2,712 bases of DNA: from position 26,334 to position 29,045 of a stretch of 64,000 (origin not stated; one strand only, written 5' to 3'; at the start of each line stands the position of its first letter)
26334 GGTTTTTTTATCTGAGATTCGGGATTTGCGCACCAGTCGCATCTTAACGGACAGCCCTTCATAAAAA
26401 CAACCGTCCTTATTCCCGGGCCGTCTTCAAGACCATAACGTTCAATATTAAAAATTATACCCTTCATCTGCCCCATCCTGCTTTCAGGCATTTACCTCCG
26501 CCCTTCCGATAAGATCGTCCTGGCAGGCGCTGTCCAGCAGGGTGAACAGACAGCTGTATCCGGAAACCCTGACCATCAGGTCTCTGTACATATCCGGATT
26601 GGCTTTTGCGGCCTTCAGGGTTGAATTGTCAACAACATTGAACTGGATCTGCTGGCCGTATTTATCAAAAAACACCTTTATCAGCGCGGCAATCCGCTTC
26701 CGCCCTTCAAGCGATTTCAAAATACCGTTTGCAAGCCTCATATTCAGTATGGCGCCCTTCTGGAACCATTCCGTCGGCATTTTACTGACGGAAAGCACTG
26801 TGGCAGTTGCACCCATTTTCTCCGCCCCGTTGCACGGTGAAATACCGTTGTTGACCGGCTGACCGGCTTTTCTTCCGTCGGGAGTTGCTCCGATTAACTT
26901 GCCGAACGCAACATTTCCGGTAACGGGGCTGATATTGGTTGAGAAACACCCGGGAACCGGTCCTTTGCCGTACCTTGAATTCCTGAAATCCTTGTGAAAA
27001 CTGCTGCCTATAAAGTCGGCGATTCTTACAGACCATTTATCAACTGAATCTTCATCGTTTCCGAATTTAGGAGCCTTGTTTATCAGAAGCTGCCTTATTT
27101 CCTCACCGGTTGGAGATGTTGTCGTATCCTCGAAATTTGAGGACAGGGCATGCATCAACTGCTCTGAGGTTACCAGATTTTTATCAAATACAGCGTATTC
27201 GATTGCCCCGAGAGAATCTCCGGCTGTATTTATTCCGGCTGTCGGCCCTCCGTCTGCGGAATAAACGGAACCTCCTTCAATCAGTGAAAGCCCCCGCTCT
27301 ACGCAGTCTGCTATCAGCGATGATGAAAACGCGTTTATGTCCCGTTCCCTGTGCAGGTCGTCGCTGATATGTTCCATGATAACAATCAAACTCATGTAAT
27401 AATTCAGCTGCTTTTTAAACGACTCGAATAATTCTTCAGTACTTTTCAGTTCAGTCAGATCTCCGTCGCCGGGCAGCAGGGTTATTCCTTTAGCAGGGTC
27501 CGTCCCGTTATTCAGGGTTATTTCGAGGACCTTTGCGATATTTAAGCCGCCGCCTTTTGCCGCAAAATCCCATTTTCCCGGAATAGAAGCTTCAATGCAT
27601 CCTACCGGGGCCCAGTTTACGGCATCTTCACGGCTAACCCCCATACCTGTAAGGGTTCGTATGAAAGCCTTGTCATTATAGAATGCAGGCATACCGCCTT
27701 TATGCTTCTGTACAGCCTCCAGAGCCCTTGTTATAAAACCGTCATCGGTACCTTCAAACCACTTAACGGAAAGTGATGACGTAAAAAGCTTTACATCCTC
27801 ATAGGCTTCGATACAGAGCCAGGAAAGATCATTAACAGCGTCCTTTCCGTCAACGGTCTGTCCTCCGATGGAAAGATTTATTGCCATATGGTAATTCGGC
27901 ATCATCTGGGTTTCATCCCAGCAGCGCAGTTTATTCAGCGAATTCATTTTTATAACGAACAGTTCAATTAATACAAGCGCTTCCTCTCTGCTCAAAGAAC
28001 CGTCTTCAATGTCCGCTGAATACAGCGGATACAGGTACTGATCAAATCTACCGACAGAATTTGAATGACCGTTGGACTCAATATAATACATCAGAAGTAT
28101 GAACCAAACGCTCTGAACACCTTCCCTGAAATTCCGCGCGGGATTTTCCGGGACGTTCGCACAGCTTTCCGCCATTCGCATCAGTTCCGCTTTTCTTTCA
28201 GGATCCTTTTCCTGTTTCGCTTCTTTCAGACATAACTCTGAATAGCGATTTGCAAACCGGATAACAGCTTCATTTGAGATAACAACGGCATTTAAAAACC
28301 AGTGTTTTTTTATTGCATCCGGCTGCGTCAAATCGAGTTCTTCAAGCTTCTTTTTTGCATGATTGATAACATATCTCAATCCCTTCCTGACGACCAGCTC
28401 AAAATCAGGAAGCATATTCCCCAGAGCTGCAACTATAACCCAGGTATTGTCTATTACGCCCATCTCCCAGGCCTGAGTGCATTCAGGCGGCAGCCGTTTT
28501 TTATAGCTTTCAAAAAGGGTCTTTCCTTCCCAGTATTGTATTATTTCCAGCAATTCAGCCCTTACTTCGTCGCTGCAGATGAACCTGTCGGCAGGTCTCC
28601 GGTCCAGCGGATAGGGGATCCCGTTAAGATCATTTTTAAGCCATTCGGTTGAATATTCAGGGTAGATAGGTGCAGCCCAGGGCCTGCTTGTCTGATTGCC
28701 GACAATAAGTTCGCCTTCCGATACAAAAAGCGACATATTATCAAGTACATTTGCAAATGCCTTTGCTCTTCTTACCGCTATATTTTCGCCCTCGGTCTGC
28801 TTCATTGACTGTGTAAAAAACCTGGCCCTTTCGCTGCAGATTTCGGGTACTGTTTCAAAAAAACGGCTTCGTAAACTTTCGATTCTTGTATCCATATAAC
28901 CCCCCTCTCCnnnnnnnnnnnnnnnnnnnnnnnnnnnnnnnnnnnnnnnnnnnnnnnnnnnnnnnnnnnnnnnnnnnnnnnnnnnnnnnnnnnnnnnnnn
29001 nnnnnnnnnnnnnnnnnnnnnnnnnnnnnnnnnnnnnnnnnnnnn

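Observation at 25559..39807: Two glycyl-radical-enzyme operons wired to a sugar ABC importer and to an aldehyde:ferredoxin oxidoreductase, with no microcompartment genes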

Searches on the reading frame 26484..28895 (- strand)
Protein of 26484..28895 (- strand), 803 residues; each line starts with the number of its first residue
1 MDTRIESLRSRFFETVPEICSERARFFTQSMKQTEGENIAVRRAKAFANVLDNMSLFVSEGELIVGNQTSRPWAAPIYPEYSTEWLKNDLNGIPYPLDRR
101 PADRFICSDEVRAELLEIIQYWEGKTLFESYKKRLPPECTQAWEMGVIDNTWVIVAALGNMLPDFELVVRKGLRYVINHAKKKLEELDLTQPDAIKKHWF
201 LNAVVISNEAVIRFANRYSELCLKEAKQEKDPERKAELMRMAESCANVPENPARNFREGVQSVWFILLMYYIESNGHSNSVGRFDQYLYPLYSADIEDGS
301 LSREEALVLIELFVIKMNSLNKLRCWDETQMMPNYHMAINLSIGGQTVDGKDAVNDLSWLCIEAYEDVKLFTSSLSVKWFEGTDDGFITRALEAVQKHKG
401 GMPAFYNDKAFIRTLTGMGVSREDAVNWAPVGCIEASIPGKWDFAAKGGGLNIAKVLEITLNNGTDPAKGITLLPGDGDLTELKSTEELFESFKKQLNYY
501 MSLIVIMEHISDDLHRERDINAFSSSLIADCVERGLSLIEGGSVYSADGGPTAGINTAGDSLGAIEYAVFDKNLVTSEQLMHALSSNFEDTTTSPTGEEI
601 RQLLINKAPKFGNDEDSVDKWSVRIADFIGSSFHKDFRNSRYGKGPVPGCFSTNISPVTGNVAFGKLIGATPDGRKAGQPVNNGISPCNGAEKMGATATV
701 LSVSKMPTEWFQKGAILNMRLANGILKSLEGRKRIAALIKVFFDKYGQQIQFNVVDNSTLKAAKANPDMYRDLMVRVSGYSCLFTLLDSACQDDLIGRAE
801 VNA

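Call 3: search_protein_families(library=pfam, proteins=[window:26484-28895:-])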
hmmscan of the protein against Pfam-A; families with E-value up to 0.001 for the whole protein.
window:26484-28895:- (803 aa): 2 families
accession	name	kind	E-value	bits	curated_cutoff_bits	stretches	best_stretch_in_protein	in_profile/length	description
PF02901.20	PFL-like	-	4.1e-186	620.9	24.3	1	2-665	2-647/647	Pyruvate formate lyase-like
PF01228.26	Gly_radical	-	7.9e-25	87.9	22.2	1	682-784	2-105/106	Glycine radical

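Call 4: search_protein_families(library=ncbifam, proteins=[window:26484-28895:-])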
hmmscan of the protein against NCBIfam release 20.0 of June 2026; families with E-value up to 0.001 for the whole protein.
window:26484-28895:- (803 aa): 12 families
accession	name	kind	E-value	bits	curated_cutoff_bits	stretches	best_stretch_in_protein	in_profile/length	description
TIGR01774.1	PFL2-3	subfamily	7.4e-192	639.6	678.2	1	2-800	3-783/786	formate C-acetyltransferase/glycerol dehydratase family glycyl radical enzyme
NF043068.1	glycl_HYPD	equivalog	3.8e-156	521.3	1100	1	3-801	2-782/784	trans-4-hydroxy-L-proline dehydratase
NF048009.1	SfplDhtHpfGKleb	equivalog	1e-150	503.5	1000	1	4-801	27-822/824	(2S)-3-sulfopropanediol dehydratase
TIGR04394.1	choline_CutC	equivalog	3.4e-148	495.5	1050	1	3-801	3-786/789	choline trimethylamine-lyase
NF048011.1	SfplDhtHpsGDes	equivalog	7.9e-145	484.2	1000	1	4-801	25-819/821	(2S)-3-sulfopropanediol dehydratase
NF007437.0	PRK09983.1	equivalog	2.5e-139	465.7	1109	1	1-800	1-762/765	formate C-acetyltransferase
NF033718.1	indole_decarb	equivalog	1.5e-111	374.1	1100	2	108-802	158-867/868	indoleacetate decarboxylase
NF033715.1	glycyl_HPDL_Lrg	equivalog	4e-80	269.8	1150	2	195-801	266-899/901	4-hydroxyphenylacetate decarboxylase large subunit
TIGR01255.1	pyr_form_ly_1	equivalog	6.7e-37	127.3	994.2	1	237-799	217-739/744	formate C-acetyltransferase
NF038360.1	rad_fix_GrcA3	exception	8e-10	38.7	158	1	737-799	11-73/78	autonomous glycyl radical cofactor GrcA3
TIGR04365.1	spare_glycyl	equivalog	4.3e-08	33.5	170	1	746-799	68-121/126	autonomous glycyl radical cofactor GrcA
NF008341.1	PRK11127.1-1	equivalog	6.3e-08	32.5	145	1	752-799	28-75/80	autonomous glycyl radical cofactor GrcA2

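Call 7: search_solved_structures(query=window:26484-28895:-, max_evalue=1e-20)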
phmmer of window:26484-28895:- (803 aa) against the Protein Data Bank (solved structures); distinct sequences matched with E-value up to 1e-20: 35.
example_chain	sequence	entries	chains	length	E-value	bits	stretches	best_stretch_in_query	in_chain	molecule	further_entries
1r8w_A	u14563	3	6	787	1.2e-160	539.6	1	4-800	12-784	glycerol dehydratase | B12-independent glycerol dehydratase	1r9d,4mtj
5i2a_A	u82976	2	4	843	5.6e-157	527.4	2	3-602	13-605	Diol-dehydratase | Diol dehydratase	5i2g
9rco_A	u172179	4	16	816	2.4e-154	518.7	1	4-800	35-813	Glycyl radical protein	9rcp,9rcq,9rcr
6xs4_A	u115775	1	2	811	2.1e-147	495.8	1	16-800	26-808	Formate C-acetyltransferase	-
8id7_A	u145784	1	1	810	3.6e-143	481.8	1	15-800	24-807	Probable dehydratase YbiW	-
8yjn_A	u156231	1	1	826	3.9e-143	481.7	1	15-800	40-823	Probable dehydratase YbiW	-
9f3w_A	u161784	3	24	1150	7e-135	454.4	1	3-800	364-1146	Choline trimethylamine-lyase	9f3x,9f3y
7vua_A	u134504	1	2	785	1.9e-132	446.3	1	3-798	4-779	HplG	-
6vxc_A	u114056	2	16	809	3.1e-121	409.2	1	4-800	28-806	Trans-4-hydroxy-L-proline dehydratase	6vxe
8id1_A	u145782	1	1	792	6.8e-121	408.1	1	4-799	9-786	Formate C-acetyltransferase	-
5faw_A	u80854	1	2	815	1.5e-116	393.7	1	7-799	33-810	Choline trimethylamine-lyase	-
9ht9_A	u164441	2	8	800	4.6e-116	392.1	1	7-799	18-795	Choline trimethylamine-lyase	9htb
9r0v_A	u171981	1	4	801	4.7e-116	392.1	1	7-799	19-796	Choline trimethylamine-lyase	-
6vue_A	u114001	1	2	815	5e-116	392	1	7-799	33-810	Choline trimethylamine-lyase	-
5fau_A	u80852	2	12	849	5.8e-116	391.8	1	7-799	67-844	Choline trimethylamine-lyase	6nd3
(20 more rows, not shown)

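Call 15: find_encoding_contigs(protein=window:26484-28895:-, flank=10000, max_places=6)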
Protein window:26484-28895:- (803 aa): no gene with exactly this product is on record in the collection.

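Call 17: find_homologous_proteins(query=window:26484-28895:-, max_evalue=1e-50)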
Query window:26484-28895:- (803 aa): 3299 proteins with E <= 1e-50 among 8000 candidates; the best 120 are listed.
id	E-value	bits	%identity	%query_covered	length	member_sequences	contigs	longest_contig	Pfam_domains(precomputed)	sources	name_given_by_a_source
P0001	0.0e+0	1723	93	100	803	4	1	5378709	PF02901.21,PF01228.27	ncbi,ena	-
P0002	0.0e+0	1524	80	100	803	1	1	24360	PF02901.21,PF01228.27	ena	-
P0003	0.0e+0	1360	71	100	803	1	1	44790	PF02901.21,PF01228.27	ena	-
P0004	0.0e+0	1332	70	100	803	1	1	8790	PF02901.21,PF01228.27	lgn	-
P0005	0.0e+0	1306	69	100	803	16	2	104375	PF02901.21,PF01228.27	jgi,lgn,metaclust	metaclust:\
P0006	0.0e+0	1295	67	100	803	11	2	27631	PF02901.21,PF01228.27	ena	-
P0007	0.0e+0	1295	68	100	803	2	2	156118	PF02901.21,PF01228.27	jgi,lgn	jgi:pyruvate formate-lyase/glycerol dehydratase family glycyl radical enzyme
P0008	0.0e+0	1293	68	100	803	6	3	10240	PF02901.21,PF01228.27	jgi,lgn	-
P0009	0.0e+0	1286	67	99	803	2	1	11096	PF02901.21,PF01228.27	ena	-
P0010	0.0e+0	1282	68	100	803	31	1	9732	PF02901.21,PF01228.27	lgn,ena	-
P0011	0.0e+0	1280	68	100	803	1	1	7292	PF02901.21,PF01228.27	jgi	jgi:formate C-acetyltransferase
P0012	0.0e+0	1269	66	100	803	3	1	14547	PF02901.21,PF01228.27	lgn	-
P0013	0.0e+0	1258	65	100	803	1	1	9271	PF02901.21,PF01228.27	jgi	jgi:pyruvate formate-lyase/glycerol dehydratase family glycyl radical enzyme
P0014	0.0e+0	1252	65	100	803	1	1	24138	PF02901.21,PF01228.27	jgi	-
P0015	0.0e+0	1180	63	100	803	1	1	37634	PF02901.21,PF01228.27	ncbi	-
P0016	0.0e+0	1174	62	100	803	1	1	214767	PF02901.21,PF01228.27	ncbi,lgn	-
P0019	0.0e+0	1168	62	100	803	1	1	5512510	PF02901.21,PF01228.27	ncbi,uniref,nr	ncbi:formate C-acetyltransferase/glycerol dehydratase family glycyl radical enzyme [Petroclostridium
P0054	0.0e+0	1080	58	100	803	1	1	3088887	PF02901.21,PF01228.27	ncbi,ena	-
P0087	0.0e+0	1066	58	100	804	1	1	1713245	PF02901.21,PF01228.27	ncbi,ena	-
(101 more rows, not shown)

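Call 18: find_encoding_contigs(protein=P0001, flank=10000, max_places=2)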
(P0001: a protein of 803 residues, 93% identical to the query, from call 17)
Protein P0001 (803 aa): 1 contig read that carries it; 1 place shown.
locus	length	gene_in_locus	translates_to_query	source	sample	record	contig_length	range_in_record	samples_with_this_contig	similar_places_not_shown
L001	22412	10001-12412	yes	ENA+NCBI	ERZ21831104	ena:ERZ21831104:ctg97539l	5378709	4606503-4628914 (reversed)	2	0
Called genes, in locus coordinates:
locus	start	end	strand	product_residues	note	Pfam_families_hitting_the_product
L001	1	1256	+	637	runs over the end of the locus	PF02730:AFOR_N, PF01314:AFOR_C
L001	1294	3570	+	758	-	PF02901:PFL-like, PF01228:Gly_radical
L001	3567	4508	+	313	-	PF13353:Fer4_12 (weak), PF04055:Radical_SAM, PF00037:Fer4 (weak), PF12797:Fer4_2 (weak), PF12837:Fer4_6 (weak), PF12838:Fer4_7, PF13237:Fer4_10 (weak), PF14697:Fer4_21, +4 more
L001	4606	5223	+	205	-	PF00702:Hydrolase, PF12710:HAD (weak), PF13419:HAD_2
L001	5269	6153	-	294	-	PF00126:HTH_1, PF03466:LysR_substrate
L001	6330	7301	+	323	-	PF00532:Peripla_BP_1, PF13407:Peripla_BP_4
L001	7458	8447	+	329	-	PF02653:BPD_transp_2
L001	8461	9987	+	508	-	PF09818:ABC_ATPase (faint), PF00005:ABC_tran, PF13304:AAA_21 (faint), PF00005:ABC_tran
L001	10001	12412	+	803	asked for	PF02901:PFL-like, PF01228:Gly_radical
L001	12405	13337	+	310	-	PF04055:Radical_SAM, PF13353:Fer4_12, PF00037:Fer4 (weak), PF12797:Fer4_2 (faint), PF12837:Fer4_6 (faint), PF13237:Fer4_10 (weak), PF12838:Fer4_7 (weak), PF13187:Fer4_9 (weak), +1 more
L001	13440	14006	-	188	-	PF12804:NTP_transf_3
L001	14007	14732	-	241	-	PF04286:DUF445 (weak)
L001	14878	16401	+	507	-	PF02074:Peptidase_M32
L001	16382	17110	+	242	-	-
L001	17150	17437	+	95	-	-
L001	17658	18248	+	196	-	PF01066:CDP-OH_P_transf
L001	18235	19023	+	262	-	PF05116:S6PP (faint), PF08282:Hydrolase_3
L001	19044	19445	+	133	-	-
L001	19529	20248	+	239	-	-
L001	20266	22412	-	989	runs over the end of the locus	PF01590:GAF, PF01966:HD (faint), PF13487:HD_5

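Call 19: find_encoding_contigs(protein=P0019, flank=10000, max_places=2)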
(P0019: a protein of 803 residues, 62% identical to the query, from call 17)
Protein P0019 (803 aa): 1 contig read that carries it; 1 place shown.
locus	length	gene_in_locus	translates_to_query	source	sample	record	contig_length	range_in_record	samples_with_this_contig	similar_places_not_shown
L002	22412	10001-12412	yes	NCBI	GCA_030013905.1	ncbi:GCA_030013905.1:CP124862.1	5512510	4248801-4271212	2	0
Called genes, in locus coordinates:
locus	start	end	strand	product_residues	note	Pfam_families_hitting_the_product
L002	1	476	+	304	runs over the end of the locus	PF00294:PfkB, PF08543:Phos_pyr_kin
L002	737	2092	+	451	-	PF01609:DDE_Tnp_1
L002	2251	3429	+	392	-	PF04015:DUF362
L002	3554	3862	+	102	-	-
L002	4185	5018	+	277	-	PF23023:Anti-Pycsar_Apyc1 (weak), PF00753:Lactamase_B, PF12706:Lactamase_B_2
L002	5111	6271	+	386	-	PF05651:Diacid_rec, PF17853:GGDEF_2 (weak), PF13556:HTH_30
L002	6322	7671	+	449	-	PF02447:GntP_permease, PF03553:Na_H_antiporter (faint), PF03600:CitMHS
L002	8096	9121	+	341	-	PF00532:Peripla_BP_1, PF13407:Peripla_BP_4, PF13377:Peripla_BP_3 (weak)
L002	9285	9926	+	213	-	PF00596:Aldolase_II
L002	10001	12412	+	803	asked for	PF02901:PFL-like, PF01228:Gly_radical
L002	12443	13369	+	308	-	PF13353:Fer4_12, PF00037:Fer4 (weak), PF12837:Fer4_6 (faint), PF13237:Fer4_10, PF14697:Fer4_21 (weak), PF12838:Fer4_7 (weak), PF13187:Fer4_9 (weak), PF04055:Radical_SAM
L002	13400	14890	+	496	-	PF00370:FGGY_N, PF02782:FGGY_C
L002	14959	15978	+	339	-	PF00356:LacI, PF00532:Peripla_BP_1, PF13407:Peripla_BP_4, PF13377:Peripla_BP_3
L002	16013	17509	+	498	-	PF02463:SMC_N (faint), PF00005:ABC_tran, PF13401:AAA_22 (faint), PF13304:AAA_21 (faint), PF00005:ABC_tran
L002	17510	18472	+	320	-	PF02653:BPD_transp_2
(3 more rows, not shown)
